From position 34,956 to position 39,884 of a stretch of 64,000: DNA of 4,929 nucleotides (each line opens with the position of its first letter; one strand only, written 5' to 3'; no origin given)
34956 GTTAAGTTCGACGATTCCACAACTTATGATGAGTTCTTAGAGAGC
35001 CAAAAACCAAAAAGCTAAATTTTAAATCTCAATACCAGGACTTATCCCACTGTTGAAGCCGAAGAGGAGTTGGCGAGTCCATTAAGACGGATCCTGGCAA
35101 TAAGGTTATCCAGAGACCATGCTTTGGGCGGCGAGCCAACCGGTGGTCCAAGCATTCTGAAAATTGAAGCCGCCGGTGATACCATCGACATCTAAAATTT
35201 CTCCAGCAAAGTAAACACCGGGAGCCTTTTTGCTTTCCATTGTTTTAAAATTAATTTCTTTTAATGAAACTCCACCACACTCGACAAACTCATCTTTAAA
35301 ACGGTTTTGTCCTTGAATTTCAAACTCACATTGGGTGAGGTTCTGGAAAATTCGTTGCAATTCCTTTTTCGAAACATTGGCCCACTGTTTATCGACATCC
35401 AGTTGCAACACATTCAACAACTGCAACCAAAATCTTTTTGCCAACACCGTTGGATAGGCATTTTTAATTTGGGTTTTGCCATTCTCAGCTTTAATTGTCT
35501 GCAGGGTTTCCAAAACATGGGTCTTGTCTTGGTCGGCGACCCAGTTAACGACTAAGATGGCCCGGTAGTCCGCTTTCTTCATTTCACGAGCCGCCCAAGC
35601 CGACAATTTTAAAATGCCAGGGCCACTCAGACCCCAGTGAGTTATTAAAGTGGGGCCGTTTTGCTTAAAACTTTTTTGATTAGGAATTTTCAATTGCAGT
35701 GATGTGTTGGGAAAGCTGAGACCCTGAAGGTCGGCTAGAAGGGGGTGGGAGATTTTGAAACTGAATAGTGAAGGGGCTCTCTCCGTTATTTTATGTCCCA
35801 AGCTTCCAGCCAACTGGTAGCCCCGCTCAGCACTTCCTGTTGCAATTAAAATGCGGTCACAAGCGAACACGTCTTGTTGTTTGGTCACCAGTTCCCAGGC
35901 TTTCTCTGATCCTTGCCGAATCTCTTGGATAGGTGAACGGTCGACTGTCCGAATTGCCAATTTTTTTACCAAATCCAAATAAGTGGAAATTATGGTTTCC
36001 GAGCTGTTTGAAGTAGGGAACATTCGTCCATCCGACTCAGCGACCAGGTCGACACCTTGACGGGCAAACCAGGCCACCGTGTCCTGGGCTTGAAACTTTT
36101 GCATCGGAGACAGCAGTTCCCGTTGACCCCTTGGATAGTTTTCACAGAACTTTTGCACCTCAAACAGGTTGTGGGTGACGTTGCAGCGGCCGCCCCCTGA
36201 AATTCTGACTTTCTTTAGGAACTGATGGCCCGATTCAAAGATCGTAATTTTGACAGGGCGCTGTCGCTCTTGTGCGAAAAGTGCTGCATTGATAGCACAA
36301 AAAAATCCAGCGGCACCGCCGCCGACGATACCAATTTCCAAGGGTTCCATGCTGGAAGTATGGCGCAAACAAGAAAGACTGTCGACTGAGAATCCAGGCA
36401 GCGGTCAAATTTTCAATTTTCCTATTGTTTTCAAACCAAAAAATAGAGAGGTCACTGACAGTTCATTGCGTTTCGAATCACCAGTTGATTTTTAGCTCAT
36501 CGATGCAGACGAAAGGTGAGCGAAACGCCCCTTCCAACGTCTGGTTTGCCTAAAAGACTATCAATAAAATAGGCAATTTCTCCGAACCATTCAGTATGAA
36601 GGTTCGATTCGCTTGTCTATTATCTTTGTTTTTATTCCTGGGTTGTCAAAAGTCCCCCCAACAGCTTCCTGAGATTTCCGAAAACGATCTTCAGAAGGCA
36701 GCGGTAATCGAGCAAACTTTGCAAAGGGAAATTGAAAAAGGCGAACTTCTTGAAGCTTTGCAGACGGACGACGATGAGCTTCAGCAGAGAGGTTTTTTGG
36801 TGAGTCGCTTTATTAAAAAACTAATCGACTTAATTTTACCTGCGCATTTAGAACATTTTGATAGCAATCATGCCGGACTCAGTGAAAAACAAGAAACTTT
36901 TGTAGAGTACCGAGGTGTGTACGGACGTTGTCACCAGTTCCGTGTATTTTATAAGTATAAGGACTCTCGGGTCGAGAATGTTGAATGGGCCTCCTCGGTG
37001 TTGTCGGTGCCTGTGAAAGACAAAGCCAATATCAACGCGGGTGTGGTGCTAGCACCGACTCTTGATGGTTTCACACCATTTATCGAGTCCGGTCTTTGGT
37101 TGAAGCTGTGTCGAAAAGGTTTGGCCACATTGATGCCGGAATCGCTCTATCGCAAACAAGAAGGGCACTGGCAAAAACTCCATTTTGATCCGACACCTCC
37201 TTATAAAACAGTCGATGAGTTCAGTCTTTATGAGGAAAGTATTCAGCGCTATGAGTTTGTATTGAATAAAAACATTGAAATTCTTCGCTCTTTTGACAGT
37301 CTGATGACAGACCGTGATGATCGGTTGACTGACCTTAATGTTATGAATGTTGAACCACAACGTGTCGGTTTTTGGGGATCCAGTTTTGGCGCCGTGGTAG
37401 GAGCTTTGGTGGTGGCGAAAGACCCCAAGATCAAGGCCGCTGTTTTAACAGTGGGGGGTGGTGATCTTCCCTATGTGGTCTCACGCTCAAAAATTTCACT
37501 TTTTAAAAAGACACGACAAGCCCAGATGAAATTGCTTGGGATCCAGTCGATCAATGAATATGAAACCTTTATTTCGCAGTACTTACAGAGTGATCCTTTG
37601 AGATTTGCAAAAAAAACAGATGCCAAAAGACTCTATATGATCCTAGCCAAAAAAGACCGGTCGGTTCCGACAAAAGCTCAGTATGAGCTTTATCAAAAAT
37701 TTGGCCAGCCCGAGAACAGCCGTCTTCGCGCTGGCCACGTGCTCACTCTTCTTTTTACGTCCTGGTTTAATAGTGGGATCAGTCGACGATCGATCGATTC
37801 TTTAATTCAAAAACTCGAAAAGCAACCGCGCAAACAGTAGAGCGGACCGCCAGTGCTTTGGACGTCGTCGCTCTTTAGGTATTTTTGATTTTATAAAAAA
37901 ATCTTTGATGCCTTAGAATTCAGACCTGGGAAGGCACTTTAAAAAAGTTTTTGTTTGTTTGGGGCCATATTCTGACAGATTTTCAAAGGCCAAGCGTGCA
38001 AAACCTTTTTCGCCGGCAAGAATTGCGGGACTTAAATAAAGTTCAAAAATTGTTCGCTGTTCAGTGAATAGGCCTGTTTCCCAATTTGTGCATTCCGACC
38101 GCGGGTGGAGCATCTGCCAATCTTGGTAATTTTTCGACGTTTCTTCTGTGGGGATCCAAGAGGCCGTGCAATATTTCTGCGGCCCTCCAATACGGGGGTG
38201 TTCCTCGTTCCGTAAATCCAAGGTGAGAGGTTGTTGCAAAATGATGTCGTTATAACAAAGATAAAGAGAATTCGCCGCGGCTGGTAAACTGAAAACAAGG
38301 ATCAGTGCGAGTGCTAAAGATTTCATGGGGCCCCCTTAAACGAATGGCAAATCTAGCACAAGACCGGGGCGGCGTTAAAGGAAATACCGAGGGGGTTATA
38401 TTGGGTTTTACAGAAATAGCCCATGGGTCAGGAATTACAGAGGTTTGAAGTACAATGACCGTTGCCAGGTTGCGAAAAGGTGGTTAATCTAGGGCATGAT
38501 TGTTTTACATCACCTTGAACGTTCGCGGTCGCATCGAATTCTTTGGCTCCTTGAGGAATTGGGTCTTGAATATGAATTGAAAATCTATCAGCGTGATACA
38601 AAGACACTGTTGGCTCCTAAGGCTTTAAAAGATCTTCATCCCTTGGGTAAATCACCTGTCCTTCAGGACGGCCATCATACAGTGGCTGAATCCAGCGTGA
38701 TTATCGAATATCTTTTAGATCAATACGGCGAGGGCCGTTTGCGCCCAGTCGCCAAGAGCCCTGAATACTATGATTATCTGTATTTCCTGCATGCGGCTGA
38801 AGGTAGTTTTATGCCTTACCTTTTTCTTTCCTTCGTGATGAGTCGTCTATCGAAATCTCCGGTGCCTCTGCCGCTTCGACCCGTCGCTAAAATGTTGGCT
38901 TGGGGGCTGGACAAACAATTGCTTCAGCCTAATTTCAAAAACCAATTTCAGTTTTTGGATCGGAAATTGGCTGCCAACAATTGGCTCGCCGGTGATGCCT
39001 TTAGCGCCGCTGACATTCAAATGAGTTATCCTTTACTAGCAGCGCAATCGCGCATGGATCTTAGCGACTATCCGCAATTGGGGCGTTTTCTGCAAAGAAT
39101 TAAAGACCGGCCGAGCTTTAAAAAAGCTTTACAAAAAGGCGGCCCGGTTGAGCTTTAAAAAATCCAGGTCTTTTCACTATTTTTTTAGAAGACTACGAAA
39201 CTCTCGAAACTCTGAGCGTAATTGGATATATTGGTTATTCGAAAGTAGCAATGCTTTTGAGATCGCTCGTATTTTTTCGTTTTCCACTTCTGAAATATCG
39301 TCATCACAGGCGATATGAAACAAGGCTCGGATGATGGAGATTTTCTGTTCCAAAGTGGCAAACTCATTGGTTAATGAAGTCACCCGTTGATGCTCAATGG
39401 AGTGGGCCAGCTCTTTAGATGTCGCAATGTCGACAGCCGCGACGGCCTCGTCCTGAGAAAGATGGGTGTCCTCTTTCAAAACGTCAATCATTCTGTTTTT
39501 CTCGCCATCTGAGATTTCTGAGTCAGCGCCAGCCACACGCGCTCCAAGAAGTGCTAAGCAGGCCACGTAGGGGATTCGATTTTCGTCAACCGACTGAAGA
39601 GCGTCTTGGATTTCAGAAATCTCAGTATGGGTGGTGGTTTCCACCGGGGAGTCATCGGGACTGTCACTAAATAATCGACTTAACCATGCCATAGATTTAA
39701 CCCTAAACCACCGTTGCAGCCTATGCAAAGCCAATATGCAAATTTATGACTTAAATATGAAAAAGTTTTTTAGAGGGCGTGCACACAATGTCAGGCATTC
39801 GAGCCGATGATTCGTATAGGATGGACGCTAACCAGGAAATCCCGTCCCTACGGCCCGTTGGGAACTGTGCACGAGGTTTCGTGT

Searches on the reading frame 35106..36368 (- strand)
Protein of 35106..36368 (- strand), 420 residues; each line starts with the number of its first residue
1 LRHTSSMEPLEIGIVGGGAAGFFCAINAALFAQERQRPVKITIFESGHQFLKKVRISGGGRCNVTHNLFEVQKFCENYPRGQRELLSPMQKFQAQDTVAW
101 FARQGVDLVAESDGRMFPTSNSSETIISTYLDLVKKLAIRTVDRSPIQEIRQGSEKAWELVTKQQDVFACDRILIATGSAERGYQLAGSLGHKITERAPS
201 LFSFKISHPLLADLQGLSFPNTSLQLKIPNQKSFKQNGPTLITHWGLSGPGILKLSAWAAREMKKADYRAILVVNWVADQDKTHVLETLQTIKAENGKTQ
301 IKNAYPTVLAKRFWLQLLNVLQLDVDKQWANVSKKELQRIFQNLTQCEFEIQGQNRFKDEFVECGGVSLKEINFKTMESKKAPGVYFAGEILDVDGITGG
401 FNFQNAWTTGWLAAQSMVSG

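Call 62: search_protein_families(library=pfam, proteins=[window:35106-36368:-], max_evalue=0.00001)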
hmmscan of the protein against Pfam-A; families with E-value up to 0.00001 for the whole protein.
window:35106-36368:- (420 aa): 2 families
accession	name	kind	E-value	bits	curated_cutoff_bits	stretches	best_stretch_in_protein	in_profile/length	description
PF03486.20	HI0933_like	-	7.6e-71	238.8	50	1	12-415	3-243/244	HI0933-like protein Rossmann domain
PF22780.1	HI0933_like_1st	-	4.9e-37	127.7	27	1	199-362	2-165/165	HI0933-like protein barrel and H2TH domain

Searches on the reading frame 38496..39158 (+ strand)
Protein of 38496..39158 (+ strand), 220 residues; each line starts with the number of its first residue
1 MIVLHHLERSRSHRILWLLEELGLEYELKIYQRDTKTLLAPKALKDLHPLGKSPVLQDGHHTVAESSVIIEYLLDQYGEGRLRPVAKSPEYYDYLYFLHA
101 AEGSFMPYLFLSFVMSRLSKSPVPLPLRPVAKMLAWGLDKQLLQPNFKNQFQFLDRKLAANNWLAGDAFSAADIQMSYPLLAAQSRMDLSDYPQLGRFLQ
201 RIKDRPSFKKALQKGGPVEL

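Call 111: search_protein_families(library=pfam, proteins=[window:38496-39158:+], max_evalue=0.0001)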
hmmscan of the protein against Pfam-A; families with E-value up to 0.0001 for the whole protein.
window:38496-39158:+ (220 aa): 5 families
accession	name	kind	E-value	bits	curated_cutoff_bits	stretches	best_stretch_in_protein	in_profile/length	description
PF02798.26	GST_N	-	3e-15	56.7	20.9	1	2-74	4-75/76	Glutathione S-transferase, N-terminal domain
PF13409.12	GST_N_2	-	1.2e-14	55.1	25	1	12-74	5-68/70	Glutathione S-transferase, N-terminal domain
PF13417.12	GST_N_3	-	4.4e-12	46.6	22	1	4-79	1-73/75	Glutathione S-transferase, N-terminal domain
PF14497.11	GST_C_3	-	1.9e-06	28.5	21.6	1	142-214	26-103/104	Glutathione S-transferase, C-terminal domain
PF00043.30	GST_C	-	1.9e-06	28.4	20.7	1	145-206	29-93/93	Glutathione S-transferase, C-terminal domain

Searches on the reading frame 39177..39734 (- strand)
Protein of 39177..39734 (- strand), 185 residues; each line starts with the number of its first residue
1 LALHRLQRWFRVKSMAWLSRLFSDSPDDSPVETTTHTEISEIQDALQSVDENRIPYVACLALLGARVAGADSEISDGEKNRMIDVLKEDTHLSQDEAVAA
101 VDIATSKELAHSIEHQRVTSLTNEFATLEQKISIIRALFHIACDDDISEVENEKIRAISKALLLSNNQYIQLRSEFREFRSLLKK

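Call 111: search_protein_families(library=pfam, proteins=[window:39177-39734:-], max_evalue=0.0001)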
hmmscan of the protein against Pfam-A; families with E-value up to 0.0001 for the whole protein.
window:39177-39734:- (185 aa): 1 family
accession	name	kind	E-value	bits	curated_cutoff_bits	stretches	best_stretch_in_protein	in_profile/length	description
PF05099.18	TerB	-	1.2e-14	55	24.4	1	60-173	4-117/118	Tellurite resistance protein TerB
